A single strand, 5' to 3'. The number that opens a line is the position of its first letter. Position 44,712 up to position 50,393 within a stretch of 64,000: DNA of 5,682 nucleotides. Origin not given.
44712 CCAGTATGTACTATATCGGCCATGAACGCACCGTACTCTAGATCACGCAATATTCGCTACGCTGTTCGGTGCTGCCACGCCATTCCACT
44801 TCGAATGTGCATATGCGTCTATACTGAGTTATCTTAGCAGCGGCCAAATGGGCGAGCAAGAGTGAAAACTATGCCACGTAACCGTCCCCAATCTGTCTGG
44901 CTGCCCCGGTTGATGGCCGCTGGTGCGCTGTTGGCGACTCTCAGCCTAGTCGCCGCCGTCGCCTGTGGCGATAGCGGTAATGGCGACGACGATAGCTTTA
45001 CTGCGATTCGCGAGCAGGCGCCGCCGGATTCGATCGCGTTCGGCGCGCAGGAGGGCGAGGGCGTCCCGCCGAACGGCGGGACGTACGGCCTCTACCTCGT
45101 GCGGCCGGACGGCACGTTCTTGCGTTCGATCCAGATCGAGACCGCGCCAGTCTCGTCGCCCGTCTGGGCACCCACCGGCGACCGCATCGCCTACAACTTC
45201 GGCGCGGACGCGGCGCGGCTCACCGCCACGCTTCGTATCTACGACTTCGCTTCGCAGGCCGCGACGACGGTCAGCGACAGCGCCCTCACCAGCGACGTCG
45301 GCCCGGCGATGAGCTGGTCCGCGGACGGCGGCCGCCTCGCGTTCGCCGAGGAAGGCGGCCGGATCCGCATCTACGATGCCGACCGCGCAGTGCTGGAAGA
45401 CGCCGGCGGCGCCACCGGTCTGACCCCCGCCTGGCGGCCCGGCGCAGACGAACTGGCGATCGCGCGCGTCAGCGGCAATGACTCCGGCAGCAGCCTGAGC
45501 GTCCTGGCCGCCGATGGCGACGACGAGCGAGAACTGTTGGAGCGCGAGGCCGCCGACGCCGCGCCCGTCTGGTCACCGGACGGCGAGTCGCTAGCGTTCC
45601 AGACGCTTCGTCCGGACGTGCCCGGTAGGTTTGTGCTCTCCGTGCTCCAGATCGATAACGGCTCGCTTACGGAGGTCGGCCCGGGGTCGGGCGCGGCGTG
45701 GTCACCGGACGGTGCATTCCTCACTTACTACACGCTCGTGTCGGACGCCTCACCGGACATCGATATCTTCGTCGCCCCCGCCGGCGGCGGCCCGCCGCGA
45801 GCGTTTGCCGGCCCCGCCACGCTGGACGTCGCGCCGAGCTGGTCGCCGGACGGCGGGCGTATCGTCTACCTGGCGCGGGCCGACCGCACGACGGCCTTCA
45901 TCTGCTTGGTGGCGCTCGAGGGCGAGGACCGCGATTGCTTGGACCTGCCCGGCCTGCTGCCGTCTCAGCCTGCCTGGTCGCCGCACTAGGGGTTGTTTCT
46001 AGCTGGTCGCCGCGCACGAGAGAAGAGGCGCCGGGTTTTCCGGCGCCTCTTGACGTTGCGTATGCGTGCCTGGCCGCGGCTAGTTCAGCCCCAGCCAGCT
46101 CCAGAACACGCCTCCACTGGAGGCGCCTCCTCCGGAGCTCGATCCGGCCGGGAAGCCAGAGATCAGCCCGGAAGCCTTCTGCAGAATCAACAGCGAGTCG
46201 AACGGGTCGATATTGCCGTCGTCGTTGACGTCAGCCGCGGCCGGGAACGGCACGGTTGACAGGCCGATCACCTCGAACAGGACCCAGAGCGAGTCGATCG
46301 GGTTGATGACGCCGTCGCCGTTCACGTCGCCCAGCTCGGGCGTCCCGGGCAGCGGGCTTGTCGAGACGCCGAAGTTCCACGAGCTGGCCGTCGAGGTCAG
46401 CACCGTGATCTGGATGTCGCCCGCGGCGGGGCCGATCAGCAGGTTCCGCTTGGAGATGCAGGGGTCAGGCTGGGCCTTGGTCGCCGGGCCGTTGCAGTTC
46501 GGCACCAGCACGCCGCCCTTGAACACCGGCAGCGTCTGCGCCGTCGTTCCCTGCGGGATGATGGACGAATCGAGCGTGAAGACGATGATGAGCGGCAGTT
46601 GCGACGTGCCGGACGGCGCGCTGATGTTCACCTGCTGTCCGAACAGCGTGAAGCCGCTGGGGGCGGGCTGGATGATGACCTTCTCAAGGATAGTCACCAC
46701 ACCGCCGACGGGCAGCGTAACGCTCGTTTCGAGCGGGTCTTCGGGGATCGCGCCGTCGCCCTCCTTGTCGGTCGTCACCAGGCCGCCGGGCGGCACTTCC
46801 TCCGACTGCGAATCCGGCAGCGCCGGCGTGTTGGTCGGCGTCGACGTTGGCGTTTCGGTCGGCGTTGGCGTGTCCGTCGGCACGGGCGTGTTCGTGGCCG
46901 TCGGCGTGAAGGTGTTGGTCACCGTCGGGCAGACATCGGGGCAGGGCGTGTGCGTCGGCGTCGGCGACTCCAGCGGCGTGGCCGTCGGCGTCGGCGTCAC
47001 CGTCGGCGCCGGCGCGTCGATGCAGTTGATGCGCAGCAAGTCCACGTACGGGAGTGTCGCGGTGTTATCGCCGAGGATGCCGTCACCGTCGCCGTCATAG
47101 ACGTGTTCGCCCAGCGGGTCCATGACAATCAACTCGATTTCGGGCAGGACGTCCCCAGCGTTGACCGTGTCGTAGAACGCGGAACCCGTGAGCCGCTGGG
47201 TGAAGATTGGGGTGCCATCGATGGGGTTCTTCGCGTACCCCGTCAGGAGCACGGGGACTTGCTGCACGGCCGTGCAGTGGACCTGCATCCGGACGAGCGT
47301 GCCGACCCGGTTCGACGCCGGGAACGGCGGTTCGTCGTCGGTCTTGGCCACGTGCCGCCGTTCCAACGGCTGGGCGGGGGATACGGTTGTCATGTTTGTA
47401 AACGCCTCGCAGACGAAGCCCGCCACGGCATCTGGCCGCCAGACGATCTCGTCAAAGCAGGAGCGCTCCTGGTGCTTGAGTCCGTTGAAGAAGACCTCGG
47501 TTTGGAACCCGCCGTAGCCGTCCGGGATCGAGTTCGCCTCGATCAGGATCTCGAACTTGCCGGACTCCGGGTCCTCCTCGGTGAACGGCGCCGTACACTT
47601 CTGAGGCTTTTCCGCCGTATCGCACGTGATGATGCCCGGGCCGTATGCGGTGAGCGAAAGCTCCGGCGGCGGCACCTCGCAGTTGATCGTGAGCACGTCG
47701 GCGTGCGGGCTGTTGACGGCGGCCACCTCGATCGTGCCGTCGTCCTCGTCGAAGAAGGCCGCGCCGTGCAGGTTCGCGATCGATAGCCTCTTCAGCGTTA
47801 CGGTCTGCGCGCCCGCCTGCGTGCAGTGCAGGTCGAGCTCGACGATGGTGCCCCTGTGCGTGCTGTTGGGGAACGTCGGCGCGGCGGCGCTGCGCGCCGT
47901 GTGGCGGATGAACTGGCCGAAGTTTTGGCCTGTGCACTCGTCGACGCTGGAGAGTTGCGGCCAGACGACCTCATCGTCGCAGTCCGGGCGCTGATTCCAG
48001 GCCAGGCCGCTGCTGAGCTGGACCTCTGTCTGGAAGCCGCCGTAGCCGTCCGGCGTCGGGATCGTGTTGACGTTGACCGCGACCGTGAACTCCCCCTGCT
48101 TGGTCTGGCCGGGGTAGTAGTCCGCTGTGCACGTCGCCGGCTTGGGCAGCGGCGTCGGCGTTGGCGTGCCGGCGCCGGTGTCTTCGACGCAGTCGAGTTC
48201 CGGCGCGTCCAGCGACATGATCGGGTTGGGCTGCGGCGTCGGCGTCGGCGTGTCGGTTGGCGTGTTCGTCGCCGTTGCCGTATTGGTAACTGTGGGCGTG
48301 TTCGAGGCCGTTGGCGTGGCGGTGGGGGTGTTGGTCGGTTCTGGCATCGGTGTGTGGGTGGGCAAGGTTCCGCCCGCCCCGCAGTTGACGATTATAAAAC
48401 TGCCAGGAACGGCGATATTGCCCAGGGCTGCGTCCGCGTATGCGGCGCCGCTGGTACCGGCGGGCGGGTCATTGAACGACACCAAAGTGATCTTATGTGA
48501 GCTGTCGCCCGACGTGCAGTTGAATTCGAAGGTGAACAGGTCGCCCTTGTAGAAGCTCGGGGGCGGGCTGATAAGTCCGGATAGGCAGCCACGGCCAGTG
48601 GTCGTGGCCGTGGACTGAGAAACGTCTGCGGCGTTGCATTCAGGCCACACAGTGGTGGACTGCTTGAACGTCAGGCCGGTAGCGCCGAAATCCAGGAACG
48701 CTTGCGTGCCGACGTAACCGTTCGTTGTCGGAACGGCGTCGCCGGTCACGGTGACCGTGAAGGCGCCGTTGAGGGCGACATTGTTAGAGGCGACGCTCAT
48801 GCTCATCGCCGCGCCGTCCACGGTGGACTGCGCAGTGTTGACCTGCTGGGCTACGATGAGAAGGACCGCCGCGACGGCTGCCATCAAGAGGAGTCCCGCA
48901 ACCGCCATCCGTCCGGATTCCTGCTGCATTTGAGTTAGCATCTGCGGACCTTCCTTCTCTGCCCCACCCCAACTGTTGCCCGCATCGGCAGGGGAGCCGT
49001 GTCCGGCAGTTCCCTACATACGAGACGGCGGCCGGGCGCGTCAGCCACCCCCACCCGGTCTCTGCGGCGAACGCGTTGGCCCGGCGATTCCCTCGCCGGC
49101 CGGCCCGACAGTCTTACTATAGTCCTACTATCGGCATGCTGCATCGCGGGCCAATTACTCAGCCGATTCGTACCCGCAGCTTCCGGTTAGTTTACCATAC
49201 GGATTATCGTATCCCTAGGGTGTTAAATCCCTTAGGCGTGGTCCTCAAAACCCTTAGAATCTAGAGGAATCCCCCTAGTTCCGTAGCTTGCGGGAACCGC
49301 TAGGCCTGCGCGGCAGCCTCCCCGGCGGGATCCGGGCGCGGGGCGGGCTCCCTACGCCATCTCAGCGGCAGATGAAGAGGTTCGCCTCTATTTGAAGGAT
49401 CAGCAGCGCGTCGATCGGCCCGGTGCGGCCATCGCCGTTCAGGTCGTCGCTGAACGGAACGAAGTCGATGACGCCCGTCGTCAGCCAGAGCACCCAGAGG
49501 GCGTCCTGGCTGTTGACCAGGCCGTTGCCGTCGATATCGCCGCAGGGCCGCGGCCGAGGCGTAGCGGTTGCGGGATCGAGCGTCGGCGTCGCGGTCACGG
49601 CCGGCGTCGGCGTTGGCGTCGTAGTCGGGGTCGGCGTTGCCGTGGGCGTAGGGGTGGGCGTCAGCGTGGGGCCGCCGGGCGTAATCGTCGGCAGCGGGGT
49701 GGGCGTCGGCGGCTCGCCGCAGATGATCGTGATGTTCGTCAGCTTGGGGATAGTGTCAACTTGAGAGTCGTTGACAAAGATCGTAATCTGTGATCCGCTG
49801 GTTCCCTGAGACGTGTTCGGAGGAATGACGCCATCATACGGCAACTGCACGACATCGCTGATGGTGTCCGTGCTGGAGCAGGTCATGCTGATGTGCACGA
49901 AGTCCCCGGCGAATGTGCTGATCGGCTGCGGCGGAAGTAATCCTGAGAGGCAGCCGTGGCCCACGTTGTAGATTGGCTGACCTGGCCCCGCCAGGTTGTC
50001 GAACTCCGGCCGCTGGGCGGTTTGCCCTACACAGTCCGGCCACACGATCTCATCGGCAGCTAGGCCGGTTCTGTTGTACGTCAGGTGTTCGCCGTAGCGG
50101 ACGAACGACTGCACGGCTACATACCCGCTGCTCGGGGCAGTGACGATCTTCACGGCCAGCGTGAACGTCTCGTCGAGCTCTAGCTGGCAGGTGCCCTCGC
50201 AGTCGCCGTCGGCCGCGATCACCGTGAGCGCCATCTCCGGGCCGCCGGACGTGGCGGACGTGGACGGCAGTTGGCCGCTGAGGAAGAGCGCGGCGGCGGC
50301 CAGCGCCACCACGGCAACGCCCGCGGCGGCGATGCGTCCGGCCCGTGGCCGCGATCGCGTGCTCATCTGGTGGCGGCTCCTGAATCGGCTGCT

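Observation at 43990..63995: Candidate non-cellulosomal cohesin-dockerin cell-surface assembly system next to a sortase gene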

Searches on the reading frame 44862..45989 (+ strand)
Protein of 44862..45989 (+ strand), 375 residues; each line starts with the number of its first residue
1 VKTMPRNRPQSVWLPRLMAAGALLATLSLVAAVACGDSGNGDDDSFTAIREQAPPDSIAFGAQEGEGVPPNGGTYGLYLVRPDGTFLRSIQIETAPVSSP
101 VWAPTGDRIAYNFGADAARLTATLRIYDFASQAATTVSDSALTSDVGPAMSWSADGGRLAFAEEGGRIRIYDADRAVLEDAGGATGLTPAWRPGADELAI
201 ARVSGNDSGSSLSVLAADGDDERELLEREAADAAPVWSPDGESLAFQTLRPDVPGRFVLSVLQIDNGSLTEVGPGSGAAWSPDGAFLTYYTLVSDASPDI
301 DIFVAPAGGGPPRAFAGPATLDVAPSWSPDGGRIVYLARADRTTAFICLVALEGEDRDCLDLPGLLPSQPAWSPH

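Call 40: search_protein_families(library=pfam, proteins=[window:44862-45989:+], max_evalue=0.01)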
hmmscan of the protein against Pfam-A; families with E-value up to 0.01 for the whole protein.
window:44862-45989:+ (375 aa): 4 families
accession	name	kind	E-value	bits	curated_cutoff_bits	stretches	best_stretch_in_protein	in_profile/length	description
PF07676.18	PD40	-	1.4e-14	54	20.9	2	225-247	4-26/38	WD40-like Beta Propeller Repeat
PF00930.27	DPPIV_N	-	6.2e-06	25.6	22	0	275-292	103-120/354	Dipeptidyl peptidase IV (DPP IV) N-terminal region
PF12894.13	ANAPC4_WD40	-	0.0017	19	22.9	0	129-175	24-69/91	Anaphase-promoting complex subunit 4 WD40 domain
PF25174.1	Beta-prop_THOC3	-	0.0048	16.4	305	0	122-174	69-118/272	THOC3 beta-propeller domain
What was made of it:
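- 44862..45989 (+): PD40/TolB-like beta-propeller protein with a lipobox (AAVAC); conserved neighbour between the sortase and gene A. Pfam PD40 54 bits (call 40).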

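Call 64: search_protein_families(library=ncbifam, proteins=[window:44862-45989:+], max_evalue=0.01)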
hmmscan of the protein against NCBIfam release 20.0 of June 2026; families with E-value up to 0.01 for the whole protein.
window:44862-45989:+ (375 aa): 4 families
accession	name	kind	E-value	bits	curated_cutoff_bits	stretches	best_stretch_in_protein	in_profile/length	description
TIGR02800.1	propeller_TolB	equivalog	5e-25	88.3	343.15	2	177-373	229-418/418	Tol-Pal system beta propeller repeat protein TolB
NF002183.0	PRK01029.1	equivalog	1.4e-11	44.1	405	1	277-352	285-358/429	Tol-Pal system protein TolB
NF033523.0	lasso_peptidase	equivalog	8.7e-10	38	400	1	278-344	93-156/638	Atxe2 family lasso peptide isopeptidase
NF053518.1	DipepPtdsDpp5Prph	equivalog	2.7e-06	26.2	900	0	199-250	31-82/655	dipeptidyl-peptidase Dpp5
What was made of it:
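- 44862..45989 (+): TolB-type propeller 88 bits, below cut-off (call 64).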

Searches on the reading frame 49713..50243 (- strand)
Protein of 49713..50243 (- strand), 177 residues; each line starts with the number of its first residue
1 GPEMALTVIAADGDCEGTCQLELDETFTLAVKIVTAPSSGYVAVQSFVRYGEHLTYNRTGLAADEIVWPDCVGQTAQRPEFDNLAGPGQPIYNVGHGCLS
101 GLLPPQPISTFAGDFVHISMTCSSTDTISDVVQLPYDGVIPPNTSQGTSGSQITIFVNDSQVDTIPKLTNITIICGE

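Call 14: search_solved_structures(query=A2, max_evalue=10, show_alignments=2)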
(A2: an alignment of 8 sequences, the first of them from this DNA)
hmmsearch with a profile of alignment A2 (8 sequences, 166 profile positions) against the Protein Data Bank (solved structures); distinct sequences matched with E-value up to 10: 1.
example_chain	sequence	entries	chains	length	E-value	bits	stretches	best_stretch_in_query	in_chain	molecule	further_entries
6d6z_A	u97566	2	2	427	0.25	14.3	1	79-165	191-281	Malate racemase Mar2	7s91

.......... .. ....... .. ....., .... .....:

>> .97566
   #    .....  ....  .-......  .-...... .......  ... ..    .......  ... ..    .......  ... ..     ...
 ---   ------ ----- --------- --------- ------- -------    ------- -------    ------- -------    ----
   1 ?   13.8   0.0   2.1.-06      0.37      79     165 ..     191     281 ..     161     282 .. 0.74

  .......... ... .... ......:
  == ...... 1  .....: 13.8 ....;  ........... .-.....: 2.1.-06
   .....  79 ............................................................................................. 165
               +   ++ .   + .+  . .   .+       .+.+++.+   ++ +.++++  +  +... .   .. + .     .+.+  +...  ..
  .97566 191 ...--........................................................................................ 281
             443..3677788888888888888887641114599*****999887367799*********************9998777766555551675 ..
